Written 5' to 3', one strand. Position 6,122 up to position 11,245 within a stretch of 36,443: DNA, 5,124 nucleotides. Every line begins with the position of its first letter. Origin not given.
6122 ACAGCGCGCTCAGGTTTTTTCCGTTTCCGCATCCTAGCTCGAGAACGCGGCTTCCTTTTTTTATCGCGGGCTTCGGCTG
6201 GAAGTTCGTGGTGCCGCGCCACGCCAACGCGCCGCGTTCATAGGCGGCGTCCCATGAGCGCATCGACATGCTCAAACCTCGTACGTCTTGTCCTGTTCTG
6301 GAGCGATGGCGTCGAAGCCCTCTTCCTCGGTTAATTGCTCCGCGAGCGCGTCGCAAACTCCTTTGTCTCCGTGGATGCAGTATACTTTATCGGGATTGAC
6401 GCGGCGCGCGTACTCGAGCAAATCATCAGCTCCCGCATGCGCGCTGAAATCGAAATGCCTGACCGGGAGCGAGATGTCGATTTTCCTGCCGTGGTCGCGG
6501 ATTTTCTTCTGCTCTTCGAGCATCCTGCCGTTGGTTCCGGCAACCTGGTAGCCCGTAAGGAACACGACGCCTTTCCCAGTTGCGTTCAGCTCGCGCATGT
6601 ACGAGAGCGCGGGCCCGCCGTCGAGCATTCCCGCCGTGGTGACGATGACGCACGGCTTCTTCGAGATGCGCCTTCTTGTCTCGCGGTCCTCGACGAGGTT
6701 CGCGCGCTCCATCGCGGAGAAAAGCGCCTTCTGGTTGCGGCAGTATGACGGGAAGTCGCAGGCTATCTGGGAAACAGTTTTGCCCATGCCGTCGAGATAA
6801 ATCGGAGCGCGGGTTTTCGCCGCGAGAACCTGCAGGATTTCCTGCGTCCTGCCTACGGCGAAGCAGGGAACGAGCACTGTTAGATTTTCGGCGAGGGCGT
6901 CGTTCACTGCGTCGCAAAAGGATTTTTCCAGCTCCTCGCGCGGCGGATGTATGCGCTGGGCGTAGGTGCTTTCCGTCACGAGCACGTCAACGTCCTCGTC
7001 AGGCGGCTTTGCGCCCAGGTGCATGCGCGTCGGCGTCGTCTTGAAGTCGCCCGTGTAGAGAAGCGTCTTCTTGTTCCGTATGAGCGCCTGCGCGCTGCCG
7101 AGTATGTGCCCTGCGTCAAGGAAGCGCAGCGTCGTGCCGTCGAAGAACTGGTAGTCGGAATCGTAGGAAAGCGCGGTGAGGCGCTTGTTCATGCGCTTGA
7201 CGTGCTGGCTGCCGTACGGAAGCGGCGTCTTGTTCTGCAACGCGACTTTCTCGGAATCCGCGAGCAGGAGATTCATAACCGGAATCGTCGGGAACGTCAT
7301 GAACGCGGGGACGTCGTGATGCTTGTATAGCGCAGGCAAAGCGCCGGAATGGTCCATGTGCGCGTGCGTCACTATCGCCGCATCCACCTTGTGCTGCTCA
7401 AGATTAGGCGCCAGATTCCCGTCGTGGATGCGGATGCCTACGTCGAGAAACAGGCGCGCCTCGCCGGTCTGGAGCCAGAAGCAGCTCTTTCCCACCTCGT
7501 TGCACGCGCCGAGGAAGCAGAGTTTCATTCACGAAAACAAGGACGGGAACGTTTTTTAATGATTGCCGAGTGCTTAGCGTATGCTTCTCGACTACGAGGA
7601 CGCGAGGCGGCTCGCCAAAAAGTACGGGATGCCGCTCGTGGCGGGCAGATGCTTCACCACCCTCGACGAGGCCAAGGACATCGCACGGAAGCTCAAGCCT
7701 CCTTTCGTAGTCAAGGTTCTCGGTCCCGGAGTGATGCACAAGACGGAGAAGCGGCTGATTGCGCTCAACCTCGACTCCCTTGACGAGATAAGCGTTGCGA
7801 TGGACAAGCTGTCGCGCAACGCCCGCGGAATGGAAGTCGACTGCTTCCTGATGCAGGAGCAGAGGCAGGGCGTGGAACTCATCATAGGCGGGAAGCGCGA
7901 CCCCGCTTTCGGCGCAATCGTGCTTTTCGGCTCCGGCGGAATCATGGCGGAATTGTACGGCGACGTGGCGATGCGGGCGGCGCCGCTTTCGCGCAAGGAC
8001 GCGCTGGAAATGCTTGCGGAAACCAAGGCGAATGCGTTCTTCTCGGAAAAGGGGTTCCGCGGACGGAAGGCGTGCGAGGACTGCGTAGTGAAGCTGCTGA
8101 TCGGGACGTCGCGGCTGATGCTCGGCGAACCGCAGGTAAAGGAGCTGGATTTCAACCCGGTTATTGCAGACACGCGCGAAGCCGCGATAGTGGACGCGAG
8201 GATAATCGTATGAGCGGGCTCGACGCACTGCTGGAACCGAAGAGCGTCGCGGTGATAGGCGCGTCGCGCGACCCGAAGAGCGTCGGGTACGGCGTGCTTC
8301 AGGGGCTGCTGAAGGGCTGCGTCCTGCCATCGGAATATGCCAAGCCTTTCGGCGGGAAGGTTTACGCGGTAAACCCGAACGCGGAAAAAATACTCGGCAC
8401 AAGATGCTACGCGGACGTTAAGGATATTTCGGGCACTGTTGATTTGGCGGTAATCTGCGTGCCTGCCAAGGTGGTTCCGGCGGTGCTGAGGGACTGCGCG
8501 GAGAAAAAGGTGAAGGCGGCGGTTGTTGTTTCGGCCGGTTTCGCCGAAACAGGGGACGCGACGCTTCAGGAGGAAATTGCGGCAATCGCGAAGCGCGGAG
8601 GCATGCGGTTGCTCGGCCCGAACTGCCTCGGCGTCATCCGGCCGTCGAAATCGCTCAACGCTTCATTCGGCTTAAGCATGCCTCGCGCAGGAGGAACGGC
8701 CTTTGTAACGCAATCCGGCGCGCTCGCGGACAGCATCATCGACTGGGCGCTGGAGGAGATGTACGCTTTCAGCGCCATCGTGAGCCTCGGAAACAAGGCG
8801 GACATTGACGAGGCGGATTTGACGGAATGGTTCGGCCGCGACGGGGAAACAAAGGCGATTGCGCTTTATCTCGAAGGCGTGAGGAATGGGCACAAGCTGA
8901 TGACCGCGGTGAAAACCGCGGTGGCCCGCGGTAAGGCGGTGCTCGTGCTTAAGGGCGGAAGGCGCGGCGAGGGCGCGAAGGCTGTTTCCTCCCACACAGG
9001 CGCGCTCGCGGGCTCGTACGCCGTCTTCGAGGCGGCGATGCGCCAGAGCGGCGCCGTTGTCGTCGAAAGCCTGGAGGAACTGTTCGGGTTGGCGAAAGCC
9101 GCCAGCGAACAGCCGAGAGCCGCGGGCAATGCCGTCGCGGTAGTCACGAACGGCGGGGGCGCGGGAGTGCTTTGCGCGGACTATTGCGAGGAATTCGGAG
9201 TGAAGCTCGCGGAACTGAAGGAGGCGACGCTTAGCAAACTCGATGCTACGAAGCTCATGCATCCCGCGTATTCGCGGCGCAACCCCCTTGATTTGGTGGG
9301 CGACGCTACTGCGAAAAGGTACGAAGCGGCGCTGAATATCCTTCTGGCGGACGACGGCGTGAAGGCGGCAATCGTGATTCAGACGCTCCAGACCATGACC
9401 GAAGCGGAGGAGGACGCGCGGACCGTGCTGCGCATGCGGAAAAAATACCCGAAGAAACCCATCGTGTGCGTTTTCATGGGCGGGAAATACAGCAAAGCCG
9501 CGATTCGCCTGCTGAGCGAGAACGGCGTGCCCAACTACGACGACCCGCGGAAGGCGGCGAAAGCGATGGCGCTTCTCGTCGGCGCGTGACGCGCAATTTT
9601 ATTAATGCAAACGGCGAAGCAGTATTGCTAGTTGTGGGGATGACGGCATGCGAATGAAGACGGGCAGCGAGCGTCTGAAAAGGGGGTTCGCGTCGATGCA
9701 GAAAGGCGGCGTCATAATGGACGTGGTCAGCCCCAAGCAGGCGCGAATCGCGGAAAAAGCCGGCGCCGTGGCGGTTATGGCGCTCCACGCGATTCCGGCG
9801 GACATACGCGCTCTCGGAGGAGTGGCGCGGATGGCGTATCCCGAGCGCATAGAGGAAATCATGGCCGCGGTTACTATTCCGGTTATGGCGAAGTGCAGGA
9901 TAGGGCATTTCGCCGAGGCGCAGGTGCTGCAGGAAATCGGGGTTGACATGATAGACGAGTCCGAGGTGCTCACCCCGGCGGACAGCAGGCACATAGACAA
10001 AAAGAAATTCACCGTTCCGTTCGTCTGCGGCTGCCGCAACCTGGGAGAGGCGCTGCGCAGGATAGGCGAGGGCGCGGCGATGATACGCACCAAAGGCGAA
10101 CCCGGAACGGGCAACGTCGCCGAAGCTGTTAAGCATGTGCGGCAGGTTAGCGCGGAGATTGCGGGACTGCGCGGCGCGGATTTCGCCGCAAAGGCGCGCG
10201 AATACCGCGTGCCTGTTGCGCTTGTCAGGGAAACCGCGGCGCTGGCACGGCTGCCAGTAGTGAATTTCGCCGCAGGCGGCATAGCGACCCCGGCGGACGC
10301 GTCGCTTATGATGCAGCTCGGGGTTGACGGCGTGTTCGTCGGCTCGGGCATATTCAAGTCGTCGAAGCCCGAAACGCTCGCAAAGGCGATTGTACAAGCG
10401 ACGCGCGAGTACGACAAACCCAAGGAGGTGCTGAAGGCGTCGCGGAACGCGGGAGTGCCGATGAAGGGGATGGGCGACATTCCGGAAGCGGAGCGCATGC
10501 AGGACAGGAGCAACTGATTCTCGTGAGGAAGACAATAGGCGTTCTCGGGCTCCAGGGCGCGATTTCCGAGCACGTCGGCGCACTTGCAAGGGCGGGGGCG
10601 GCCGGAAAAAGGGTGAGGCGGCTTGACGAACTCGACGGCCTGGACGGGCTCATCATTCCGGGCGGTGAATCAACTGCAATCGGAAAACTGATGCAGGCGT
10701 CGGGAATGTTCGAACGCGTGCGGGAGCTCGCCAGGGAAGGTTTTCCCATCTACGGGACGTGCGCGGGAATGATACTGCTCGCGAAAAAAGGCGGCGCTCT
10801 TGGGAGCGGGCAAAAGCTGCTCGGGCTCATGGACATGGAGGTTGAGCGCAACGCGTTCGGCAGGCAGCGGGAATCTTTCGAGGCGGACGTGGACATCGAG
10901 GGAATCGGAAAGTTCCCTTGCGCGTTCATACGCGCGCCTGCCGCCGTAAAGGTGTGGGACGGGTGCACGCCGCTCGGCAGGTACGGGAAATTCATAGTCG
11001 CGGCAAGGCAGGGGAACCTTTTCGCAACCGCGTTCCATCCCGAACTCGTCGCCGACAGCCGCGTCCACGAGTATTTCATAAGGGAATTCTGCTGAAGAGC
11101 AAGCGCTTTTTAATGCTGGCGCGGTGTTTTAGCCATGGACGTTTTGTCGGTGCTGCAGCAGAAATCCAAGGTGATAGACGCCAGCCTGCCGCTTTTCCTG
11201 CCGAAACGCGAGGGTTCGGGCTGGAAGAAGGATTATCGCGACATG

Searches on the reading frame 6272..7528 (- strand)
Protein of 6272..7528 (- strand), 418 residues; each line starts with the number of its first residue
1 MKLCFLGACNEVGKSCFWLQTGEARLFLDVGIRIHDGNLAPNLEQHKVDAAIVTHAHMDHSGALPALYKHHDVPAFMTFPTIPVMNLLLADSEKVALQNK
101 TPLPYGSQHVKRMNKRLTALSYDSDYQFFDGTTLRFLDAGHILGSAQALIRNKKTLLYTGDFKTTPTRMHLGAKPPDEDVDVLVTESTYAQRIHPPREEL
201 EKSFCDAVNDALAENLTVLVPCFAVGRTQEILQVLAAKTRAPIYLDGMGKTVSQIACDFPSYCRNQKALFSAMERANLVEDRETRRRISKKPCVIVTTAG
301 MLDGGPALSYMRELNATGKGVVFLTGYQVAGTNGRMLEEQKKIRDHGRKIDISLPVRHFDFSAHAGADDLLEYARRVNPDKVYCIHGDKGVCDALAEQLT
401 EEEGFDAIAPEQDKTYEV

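Call 5: search_protein_families(library=pfam, proteins=[window:6272-7528:-], max_evalue=0.00001)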
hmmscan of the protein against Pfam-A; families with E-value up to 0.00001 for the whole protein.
window:6272-7528:- (418 aa): 4 families
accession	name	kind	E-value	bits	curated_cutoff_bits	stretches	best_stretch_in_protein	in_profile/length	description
PF07521.17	RMMBL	-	4.9e-16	58.9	21.6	1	350-410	2-63/63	Zn-dependent metallo-hydrolase RNA specificity domain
PF10996.14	Beta-Casp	-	2.2e-15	57.7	27.7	1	229-337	2-120/120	Beta-Casp domain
PF00753.33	Lactamase_B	-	1.5e-08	35.3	22.7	1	13-83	5-79/196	Metallo-beta-lactamase superfamily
PF12706.13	Lactamase_B_2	-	1e-07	32.2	27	1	43-190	25-167/200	Beta-lactamase superfamily domain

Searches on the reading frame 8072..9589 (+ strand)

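Call 5: search_protein_families(library=pfam, proteins=[window:8072-9589:+], max_evalue=0.00001)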
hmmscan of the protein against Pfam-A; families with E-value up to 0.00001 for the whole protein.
window:8072-9589:+ (505 aa): 4 families
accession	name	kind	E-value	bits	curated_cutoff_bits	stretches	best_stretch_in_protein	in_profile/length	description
PF13607.11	Succ_CoA_lig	-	1.4e-48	164.6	27.4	1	206-343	1-137/138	Succinyl-CoA ligase like flavodoxin domain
PF13380.12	CoA_binding_2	-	3.3e-28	98.9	22.8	1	57-189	1-114/116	CoA binding domain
PF02629.25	CoA_binding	-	1.5e-10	42.1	22.3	1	96-156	33-97/97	CoA binding domain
PF19045.5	Ligase_CoA_2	-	6.3e-09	36.5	23.7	1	355-490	1-138/162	Ligase-CoA domain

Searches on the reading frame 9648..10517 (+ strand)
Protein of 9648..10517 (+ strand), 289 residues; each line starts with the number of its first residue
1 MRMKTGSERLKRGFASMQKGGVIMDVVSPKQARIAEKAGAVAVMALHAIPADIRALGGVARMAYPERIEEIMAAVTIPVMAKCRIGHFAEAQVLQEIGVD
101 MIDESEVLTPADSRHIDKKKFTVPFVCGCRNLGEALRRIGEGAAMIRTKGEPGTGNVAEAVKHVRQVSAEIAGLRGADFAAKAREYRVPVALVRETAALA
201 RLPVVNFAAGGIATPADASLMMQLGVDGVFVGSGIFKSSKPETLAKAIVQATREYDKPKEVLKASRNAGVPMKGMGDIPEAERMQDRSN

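Call 5: search_protein_families(library=pfam, proteins=[window:9648-10517:+], max_evalue=0.00001)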
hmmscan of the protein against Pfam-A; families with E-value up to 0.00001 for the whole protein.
window:9648-10517:+ (289 aa): 2 families
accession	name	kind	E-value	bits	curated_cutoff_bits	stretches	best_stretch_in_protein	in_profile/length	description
PF01680.23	SOR_SNZ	-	9.9e-97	323.2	27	1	8-209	2-207/207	SOR/SNZ family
PF05690.20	ThiG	-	3.1e-08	33.7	23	0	200-252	174-224/247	Thiazole biosynthesis protein ThiG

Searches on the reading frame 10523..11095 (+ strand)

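Call 6: search_protein_families(library=pfam, proteins=[window:10523-11095:+], max_evalue=0.00001)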
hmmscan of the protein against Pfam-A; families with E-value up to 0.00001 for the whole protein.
window:10523-11095:+ (190 aa): 2 families
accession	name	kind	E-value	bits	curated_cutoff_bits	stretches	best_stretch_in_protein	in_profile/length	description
PF01174.25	SNO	-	2.3e-56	191.1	27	1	7-189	1-186/188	SNO glutamine amidotransferase family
PF07685.20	GATase_3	-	2.5e-09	37.4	27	1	27-111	26-119/196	CobB/CobQ-like glutamine amidotransferase domain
